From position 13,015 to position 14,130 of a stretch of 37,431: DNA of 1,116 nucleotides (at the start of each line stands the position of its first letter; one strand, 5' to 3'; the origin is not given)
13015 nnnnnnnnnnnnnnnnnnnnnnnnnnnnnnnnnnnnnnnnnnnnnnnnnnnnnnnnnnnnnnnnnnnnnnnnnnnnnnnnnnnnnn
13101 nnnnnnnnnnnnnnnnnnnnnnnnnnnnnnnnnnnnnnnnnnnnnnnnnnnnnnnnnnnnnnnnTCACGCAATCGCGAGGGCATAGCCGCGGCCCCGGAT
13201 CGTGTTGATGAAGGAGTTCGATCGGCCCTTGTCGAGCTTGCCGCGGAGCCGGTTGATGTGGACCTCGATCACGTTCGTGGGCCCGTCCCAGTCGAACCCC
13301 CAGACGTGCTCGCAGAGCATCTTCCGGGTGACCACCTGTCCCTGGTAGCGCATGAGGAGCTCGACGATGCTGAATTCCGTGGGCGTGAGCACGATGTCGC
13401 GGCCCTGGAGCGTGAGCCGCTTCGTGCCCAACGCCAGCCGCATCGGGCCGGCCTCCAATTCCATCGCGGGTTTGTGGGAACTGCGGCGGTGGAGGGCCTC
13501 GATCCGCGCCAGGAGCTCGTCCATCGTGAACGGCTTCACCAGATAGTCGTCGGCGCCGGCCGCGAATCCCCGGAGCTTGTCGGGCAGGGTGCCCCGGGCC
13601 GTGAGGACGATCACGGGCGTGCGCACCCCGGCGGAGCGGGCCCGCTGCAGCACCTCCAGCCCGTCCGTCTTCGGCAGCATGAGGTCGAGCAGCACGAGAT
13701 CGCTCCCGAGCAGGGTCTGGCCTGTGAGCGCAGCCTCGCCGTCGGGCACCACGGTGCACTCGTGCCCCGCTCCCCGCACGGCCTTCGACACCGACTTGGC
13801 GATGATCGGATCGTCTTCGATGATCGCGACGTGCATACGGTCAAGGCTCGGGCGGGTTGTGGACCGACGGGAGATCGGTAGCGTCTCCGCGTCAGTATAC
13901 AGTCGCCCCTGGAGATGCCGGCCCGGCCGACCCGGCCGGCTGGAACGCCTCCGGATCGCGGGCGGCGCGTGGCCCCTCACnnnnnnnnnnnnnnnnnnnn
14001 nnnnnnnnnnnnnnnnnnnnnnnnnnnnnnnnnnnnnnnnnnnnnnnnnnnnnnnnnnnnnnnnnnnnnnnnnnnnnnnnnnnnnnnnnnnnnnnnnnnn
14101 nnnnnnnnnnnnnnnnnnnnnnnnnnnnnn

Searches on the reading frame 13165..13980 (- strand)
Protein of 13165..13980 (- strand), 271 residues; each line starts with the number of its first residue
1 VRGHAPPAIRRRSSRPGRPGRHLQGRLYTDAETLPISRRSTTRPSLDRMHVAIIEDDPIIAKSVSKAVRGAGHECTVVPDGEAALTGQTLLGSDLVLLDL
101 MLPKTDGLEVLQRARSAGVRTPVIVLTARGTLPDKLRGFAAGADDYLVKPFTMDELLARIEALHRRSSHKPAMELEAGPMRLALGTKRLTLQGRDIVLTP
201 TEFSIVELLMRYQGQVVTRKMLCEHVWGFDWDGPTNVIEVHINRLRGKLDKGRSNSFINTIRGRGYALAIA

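Call 23: search_protein_families(library=pfam, proteins=[window:13165-13980:-], max_evalue=0.001)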
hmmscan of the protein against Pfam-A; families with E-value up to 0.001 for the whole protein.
window:13165-13980:- (271 aa): 2 families
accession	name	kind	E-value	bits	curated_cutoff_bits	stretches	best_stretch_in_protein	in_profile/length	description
PF00486.34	Trans_reg_C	-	1.6e-25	89.4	26.2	1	193-268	1-77/77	Transcriptional regulatory protein, C terminal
PF00072.30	Response_reg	-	1.2e-24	87.1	30.2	1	51-161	1-111/111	Response regulator receiver domain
